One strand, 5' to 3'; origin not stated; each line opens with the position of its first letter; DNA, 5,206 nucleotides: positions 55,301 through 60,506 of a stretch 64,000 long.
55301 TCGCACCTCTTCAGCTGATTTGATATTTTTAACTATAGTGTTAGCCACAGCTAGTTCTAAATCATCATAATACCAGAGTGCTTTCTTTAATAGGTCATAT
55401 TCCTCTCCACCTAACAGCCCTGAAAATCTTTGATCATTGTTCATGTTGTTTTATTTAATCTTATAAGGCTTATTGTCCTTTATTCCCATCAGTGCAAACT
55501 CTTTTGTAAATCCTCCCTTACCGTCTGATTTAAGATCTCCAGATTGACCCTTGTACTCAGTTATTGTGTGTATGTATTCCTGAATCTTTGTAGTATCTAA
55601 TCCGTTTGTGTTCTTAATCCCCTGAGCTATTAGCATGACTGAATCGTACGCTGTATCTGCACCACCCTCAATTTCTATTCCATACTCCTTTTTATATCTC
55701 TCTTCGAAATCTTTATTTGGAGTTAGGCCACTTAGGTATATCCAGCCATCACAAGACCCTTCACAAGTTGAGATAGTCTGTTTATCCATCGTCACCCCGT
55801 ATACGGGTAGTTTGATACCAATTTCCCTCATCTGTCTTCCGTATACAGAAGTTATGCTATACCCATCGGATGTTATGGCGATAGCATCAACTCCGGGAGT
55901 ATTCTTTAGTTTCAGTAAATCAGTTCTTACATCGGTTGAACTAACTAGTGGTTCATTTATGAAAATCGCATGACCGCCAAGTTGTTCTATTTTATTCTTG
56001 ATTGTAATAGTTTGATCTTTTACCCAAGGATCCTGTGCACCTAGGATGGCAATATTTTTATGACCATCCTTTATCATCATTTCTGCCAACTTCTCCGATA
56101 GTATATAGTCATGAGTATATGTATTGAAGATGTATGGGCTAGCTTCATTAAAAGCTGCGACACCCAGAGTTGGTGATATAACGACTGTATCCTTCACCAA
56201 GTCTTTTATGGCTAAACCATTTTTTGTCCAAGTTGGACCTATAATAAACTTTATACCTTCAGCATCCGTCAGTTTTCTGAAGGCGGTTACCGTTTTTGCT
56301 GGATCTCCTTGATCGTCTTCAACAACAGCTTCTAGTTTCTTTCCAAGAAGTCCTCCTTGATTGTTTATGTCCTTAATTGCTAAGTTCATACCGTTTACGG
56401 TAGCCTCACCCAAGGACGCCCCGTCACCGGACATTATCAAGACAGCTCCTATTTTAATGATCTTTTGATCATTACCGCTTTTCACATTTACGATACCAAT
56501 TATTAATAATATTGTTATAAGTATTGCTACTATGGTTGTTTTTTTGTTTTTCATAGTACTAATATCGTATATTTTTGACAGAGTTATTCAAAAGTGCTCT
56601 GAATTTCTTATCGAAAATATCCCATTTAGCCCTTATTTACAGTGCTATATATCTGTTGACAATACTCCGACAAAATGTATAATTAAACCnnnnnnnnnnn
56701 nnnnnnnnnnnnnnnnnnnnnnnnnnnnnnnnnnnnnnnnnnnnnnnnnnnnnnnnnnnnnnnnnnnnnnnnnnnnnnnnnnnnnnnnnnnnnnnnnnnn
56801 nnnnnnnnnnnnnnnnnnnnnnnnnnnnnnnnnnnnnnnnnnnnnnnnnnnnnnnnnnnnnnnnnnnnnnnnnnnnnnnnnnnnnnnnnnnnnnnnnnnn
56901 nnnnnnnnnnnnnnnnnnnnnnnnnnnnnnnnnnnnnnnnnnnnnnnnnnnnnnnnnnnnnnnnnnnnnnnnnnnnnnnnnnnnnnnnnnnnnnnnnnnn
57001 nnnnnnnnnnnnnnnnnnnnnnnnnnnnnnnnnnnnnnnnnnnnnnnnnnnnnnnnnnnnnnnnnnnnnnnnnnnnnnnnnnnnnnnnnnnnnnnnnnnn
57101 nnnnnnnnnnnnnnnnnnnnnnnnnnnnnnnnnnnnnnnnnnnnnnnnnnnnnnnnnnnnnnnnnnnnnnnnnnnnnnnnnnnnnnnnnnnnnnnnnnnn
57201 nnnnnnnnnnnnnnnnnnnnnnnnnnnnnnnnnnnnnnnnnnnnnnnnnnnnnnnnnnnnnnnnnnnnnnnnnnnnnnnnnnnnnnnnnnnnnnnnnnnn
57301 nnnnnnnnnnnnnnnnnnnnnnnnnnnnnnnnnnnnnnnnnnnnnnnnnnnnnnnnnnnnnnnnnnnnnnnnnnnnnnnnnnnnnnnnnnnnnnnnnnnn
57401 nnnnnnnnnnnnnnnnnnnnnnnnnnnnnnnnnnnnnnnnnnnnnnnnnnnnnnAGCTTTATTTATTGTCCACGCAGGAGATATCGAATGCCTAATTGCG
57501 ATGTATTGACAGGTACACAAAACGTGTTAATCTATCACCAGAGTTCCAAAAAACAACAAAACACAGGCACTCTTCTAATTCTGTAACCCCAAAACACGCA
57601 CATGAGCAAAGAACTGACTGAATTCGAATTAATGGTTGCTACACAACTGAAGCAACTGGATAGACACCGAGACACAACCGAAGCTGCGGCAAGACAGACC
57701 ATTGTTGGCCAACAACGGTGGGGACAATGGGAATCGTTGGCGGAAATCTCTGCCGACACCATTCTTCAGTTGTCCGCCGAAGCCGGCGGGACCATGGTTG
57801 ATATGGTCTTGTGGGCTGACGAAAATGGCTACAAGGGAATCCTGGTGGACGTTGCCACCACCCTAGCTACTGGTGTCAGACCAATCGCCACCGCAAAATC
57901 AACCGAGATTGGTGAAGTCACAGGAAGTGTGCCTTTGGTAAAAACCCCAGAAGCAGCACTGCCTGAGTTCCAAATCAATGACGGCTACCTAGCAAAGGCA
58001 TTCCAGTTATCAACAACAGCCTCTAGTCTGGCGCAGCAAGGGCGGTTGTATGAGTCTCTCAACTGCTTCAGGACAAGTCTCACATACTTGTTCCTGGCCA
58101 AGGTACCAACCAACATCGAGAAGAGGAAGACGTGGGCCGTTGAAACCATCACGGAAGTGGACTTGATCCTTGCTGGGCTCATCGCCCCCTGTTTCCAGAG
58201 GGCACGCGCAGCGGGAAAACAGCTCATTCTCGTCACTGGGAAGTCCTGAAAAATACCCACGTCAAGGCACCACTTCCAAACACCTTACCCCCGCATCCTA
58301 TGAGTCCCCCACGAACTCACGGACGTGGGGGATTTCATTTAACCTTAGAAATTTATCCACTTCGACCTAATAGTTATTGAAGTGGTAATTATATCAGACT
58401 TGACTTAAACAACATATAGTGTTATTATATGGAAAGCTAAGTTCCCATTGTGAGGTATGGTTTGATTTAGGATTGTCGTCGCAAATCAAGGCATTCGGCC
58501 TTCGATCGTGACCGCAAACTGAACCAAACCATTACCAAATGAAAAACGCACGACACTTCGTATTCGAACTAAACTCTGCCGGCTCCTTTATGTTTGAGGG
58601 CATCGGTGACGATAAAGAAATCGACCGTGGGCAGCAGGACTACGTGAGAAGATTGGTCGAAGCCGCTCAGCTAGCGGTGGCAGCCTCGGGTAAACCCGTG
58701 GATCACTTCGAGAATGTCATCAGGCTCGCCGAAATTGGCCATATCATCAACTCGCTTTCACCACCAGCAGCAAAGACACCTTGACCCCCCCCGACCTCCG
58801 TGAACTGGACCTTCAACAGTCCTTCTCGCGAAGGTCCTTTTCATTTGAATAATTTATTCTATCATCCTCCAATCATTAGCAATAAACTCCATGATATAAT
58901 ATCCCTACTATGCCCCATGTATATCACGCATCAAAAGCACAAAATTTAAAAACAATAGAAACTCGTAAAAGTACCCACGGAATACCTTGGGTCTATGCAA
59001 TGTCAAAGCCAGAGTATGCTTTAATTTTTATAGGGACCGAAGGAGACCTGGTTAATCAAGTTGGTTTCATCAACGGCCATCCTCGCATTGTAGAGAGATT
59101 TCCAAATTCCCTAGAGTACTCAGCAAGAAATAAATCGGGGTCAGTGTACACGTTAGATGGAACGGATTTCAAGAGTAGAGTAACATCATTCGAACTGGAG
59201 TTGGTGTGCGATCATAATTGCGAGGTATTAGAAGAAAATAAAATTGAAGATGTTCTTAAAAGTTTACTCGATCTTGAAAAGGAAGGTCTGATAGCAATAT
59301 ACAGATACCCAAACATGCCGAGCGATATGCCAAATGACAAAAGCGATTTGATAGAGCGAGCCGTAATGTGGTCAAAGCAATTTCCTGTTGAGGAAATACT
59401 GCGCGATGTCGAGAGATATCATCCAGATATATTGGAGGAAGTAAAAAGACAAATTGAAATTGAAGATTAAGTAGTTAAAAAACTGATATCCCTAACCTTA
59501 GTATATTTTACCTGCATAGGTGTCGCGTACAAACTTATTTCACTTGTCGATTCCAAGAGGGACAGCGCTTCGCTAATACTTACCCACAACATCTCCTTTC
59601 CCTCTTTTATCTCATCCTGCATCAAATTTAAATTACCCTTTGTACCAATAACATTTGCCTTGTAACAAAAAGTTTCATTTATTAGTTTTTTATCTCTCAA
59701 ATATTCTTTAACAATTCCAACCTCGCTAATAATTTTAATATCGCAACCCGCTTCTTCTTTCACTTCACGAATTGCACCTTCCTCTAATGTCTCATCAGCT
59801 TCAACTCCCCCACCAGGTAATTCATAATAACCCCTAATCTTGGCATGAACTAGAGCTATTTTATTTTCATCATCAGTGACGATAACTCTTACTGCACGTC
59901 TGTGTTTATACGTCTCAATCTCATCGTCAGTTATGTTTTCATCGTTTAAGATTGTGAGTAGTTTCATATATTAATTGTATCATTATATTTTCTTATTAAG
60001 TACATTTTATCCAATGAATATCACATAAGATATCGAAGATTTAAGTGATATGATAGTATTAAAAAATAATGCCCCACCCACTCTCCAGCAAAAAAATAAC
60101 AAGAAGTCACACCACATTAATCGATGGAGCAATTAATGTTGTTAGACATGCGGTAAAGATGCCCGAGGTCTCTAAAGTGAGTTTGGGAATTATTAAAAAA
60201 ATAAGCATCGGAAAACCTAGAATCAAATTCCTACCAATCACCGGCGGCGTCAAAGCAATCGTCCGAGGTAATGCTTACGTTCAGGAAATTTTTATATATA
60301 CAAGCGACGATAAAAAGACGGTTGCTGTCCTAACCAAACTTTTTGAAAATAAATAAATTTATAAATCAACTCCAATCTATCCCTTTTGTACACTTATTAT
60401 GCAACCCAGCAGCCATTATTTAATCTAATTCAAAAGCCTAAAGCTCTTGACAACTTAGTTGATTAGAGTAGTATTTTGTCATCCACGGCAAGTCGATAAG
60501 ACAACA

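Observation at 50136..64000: Four TrmB-like regulators and three orphan membrane-anchored solute-binding proteins in 14 kb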

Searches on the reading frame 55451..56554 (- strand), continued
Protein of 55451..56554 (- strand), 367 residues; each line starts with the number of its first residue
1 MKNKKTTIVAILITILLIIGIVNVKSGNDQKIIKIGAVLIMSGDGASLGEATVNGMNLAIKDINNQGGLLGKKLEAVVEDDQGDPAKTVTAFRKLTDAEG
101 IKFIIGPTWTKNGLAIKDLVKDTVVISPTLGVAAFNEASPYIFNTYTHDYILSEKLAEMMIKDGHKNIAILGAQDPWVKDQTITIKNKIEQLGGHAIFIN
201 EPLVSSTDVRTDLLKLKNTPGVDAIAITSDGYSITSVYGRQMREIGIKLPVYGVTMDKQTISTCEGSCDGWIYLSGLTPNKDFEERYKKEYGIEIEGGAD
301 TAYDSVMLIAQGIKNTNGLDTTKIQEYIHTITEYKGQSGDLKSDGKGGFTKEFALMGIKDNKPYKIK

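Call 64: find_homologous_proteins(query=A4, max_evalue=1e-20)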
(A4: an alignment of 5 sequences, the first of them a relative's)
Query A4 (5 sequences) (288 aa, profile of the alignment): 7660 proteins with E <= 1e-20 among 8000 candidates; the best 120 are listed.
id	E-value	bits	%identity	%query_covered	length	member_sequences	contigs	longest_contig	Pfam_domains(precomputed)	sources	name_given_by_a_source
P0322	3.6e-155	534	49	93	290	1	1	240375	PF02653.22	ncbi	-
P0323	1.6e-153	528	-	-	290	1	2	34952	PF02653.22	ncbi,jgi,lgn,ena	ncbi:MAG: branched-chain amino acid ABC transporter permease [archaeon]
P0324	5.7e-151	520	49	99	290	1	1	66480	PF02653.22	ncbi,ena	-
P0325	4.1e-150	517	46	93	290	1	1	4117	PF02653.22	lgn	-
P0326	5.9e-150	517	49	99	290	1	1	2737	PF02653.22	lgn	-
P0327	5.9e-150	517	-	-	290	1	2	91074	PF02653.22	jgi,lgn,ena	-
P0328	8.7e-150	516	48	99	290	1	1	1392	PF02653.22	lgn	-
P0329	1.1e-149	516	49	99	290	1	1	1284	PF02653.22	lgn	-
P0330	1.2e-149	516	48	99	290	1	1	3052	PF02653.22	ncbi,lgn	-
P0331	1.9e-149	515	-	-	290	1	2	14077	PF02653.22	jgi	jgi:branched-chain amino acid transport system permease protein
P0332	2.2e-149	515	50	99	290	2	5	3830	PF02653.22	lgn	-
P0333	3.0e-149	514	-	-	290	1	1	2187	PF02653.22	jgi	jgi:branched-chain amino acid transport system permease protein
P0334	3.1e-149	514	47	99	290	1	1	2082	PF02653.22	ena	-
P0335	4.3e-149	514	48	99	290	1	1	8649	PF02653.22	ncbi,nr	ncbi:branched-chain amino acid ABC transporter permease [Candidatus Pacearchaeota archaeon]|nr:branc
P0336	5.3e-149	514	47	99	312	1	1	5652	PF02653.22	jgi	-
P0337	7.2e-149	513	47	99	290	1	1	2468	PF02653.22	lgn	-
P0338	7.4e-149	513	46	93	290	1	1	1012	PF02653.22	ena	-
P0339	1.2e-148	512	50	99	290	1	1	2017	PF02653.22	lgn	-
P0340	1.2e-148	512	50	93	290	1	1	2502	PF02653.22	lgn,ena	-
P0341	1.3e-148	512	48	99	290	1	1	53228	PF02653.22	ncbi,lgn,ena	-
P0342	1.5e-148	512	46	99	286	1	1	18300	PF02653.22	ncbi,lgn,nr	ncbi:branched-chain amino acid ABC transporter permease [Candidatus Woesearchaeota archaeon]|nr:bran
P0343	1.6e-148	512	-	-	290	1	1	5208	PF02653.22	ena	-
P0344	1.7e-148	512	-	-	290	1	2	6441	PF02653.22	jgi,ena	-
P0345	1.7e-148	512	46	93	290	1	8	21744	PF02653.22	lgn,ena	-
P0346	1.7e-148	512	49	99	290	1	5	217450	PF02653.22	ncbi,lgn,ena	-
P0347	2.1e-148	512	49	98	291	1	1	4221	PF02653.22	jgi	-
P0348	2.4e-148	511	-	-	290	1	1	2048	PF02653.22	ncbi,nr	ncbi:MAG TPA: branched-chain amino acid ABC transporter permease [Candidatus Portnoybacteria bacteri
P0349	2.6e-148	511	47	94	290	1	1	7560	PF02653.22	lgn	-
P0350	2.6e-148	511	-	-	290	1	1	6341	PF02653.22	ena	-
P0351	3.2e-148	511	49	99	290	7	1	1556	PF02653.22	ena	-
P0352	3.3e-148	511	48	99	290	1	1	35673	PF02653.22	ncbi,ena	-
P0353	3.8e-148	511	-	-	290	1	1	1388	PF02653.22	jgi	jgi:branched-chain amino acid transport system permease protein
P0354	4.7e-148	510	49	100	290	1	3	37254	PF02653.22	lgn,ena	-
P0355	5.0e-148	510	-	-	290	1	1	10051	PF02653.22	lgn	-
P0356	5.1e-148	510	46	93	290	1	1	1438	PF02653.22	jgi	-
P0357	5.3e-148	510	47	99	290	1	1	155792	PF02653.22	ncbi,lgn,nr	ncbi:MAG: branched-chain amino acid ABC transporter permease [Candidatus Pacebacteria bacterium]|nr:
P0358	5.7e-148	510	-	-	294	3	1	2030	PF02653.22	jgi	-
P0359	5.8e-148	510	47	93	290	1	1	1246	PF02653.22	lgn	-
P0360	6.9e-148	510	47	99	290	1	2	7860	PF02653.22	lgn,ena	-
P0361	7.6e-148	510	47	99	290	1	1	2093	PF02653.22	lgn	-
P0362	7.7e-148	510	-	-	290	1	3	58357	PF02653.22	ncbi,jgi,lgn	-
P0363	7.8e-148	510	47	99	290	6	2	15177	PF02653.22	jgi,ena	-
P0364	1.3e-147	509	47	99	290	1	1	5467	PF02653.22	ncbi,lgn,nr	ncbi:MAG: branched-chain amino acid ABC transporter permease [Patescibacteria group bacterium]|nr:br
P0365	1.3e-147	509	48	99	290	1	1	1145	PF02653.22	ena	-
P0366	1.3e-147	509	46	93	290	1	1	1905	PF02653.22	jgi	jgi:branched-chain amino acid transport system permease protein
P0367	1.4e-147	509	-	-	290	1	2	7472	PF02653.22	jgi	-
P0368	1.6e-147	509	47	99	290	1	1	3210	PF02653.22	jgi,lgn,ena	-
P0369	1.7e-147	509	48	99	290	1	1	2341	PF02653.22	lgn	-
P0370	1.8e-147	509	-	-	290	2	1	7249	PF02653.22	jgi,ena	-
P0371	1.9e-147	508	47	99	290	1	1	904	PF02653.22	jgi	-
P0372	2.1e-147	508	45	99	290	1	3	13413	PF02653.22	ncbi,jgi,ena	-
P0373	2.2e-147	508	-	-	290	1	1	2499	PF02653.22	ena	-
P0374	2.2e-147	508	47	99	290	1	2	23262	PF02653.22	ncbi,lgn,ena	-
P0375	2.3e-147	508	-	-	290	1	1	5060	PF02653.22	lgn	-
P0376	2.7e-147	508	-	-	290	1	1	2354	PF02653.22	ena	-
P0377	2.9e-147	508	-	-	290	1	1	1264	PF02653.22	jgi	jgi:branched-chain amino acid transport system permease protein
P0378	3.0e-147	508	49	94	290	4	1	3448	PF02653.22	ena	-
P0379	3.0e-147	508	-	-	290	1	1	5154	PF02653.22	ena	-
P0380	3.0e-147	508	48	99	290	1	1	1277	PF02653.22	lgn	-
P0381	3.7e-147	508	48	99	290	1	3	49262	PF02653.22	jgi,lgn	-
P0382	4.1e-147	507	-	-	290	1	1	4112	PF02653.22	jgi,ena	-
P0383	4.7e-147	507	-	-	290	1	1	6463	PF02653.22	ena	-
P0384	4.8e-147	507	-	-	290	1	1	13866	PF02653.22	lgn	-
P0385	4.8e-147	507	48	99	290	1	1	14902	PF02653.22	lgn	-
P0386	5.1e-147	507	48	99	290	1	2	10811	PF02653.22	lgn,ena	-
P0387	5.4e-147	507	-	-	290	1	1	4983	PF02653.22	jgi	jgi:branched-chain amino acid transport system permease protein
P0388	5.8e-147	507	49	99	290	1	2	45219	PF02653.22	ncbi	-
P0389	5.8e-147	507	49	93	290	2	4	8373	PF02653.22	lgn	-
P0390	7.9e-147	506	48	93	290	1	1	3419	PF02653.22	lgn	-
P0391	8.2e-147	506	46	93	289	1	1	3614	PF02653.22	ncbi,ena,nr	ncbi:branched-chain amino acid ABC transporter permease [bacterium]|nr:branched-chain amino acid ABC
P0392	8.3e-147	506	-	-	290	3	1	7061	PF02653.22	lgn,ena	-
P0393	1.1e-146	506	47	93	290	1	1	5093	PF02653.22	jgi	-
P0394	1.1e-146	506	-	-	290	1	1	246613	PF02653.22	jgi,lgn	jgi:branched-chain amino acid transport system permease protein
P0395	1.3e-146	506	46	93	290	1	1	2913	PF02653.22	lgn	-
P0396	1.4e-146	506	48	93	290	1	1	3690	PF02653.22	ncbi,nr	ncbi:branched-chain amino acid ABC transporter permease [Patescibacteria group bacterium]|nr:branche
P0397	1.4e-146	506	-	-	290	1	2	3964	PF02653.22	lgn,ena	-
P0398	1.5e-146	506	48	99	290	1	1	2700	PF02653.22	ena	-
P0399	1.6e-146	505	-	-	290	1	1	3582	PF02653.22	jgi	jgi:branched-chain amino acid transport system permease protein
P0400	1.8e-146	505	45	93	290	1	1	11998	PF02653.22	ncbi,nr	ncbi:branched-chain amino acid ABC transporter permease [Candidatus Pacearchaeota archaeon]|nr:branc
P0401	1.8e-146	505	48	93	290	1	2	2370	PF02653.22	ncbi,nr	ncbi:branched-chain amino acid ABC transporter permease [Patescibacteria group bacterium]|nr:branche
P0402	1.8e-146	505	46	95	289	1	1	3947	PF02653.22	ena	-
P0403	2.0e-146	505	46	99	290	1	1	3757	PF02653.22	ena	-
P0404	2.0e-146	505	46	99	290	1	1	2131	PF02653.22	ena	-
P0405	2.4e-146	505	45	99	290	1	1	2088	PF02653.22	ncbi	-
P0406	2.5e-146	505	-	-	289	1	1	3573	PF02653.22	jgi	jgi:branched-chain amino acid transport system permease protein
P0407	2.5e-146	505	-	-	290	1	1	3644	PF02653.22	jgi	jgi:branched-chain amino acid transport system permease protein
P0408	2.7e-146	505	-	-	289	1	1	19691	PF02653.22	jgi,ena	-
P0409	2.7e-146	505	48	93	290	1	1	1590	PF02653.22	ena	-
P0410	2.7e-146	505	-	-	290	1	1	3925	PF02653.22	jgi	jgi:branched-chain amino acid transport system permease protein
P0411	2.8e-146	505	47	99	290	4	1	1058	PF02653.22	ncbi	-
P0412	2.9e-146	505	-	-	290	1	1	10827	PF02653.22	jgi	jgi:branched-chain amino acid transport system permease protein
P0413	2.9e-146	505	-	-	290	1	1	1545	PF02653.22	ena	-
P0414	2.9e-146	505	-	-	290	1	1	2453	PF02653.22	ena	-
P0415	3.0e-146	505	49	93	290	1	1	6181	PF02653.22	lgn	-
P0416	3.0e-146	505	-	-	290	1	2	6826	PF02653.22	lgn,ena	-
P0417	3.0e-146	505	45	93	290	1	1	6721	PF02653.22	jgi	jgi:branched-chain amino acid transport system permease protein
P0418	3.2e-146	504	-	-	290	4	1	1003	PF02653.22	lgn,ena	-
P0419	3.4e-146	504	46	93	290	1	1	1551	PF02653.22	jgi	jgi:branched-chain amino acid transport system permease protein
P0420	3.5e-146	504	45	93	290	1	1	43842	PF02653.22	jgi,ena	-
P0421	3.6e-146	504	-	-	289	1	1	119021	PF02653.22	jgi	jgi:branched-chain amino acid transport system permease protein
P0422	3.6e-146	504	-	-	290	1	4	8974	PF02653.22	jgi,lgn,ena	jgi:ABC-type branched-chain amino acid transport system, permease component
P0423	3.7e-146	504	-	-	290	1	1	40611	PF02653.22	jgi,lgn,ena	-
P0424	3.9e-146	504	-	-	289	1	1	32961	PF02653.22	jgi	jgi:branched-chain amino acid transport system permease protein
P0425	3.9e-146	504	46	93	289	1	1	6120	PF02653.22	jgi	-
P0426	4.1e-146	504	48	93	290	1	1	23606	PF02653.22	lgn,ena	-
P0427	4.2e-146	504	48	93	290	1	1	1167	PF02653.22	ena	-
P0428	4.3e-146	504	47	93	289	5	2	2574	PF02653.22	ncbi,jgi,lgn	-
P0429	4.3e-146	504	-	-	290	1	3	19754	PF02653.22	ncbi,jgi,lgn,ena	-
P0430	4.4e-146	504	48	93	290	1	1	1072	PF02653.22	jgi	-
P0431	4.7e-146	504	-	-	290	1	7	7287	PF02653.22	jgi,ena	-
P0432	4.7e-146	504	-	-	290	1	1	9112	PF02653.22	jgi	jgi:branched-chain amino acid transport system permease protein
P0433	4.8e-146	504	48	93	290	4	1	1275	PF02653.22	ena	-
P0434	5.0e-146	504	-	-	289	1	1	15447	PF02653.22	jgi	jgi:branched-chain amino acid transport system permease protein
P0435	5.3e-146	504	-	-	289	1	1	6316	PF02653.22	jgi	jgi:branched-chain amino acid transport system permease protein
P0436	5.3e-146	504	-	-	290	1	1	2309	PF02653.22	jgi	-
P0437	5.3e-146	504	-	-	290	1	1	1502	PF02653.22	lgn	-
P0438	5.5e-146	504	-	-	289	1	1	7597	PF02653.22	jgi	jgi:branched-chain amino acid transport system permease protein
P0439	5.6e-146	504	-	-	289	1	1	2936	PF02653.22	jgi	jgi:branched-chain amino acid transport system permease protein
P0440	5.6e-146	504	-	-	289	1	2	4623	PF02653.22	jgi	jgi:branched-chain amino acid transport system permease protein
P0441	5.7e-146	504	48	95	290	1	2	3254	PF02653.22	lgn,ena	-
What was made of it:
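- LivM-type permeases of this kind are very common in CPR and DPANN: more than 7660 hits, with source names from Pacearchaeota, Woesearchaeota, Portnoybacteria and Patescibacteria (call 64).
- Tried and rejected: It gave more than 7660 near-equal hits, none with this organism's contig-count fingerprint among the 120 listed, so presence or absence could not be decided (call 64).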

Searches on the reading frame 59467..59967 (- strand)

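Call 8: search_protein_families(library=pfam, proteins=[window:59467-59967:-], max_evalue=0.01)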
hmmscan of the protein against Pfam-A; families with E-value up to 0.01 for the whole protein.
window:59467-59967:- (166 aa): 2 families
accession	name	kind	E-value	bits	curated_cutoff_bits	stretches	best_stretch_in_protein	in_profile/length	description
PF00293.34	NUDIX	-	1.4e-17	64.4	21.1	1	21-136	1-119/134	NUDIX domain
PF22327.2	Nudt16-like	-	0.0048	17.3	27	1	36-80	23-68/161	U8 snoRNA-decapping enzyme-like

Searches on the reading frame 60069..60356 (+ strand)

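Call 8: search_protein_families(library=pfam, proteins=[window:60069-60356:+], max_evalue=0.01)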
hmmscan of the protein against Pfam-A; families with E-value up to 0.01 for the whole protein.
window:60069-60356:+ (95 aa): 1 family
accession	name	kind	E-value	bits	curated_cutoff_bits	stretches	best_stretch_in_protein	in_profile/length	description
PF09876.14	DUF2103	-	2.3e-09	37.5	22.4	1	7-83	3-86/98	Predicted metal-binding protein (DUF2103)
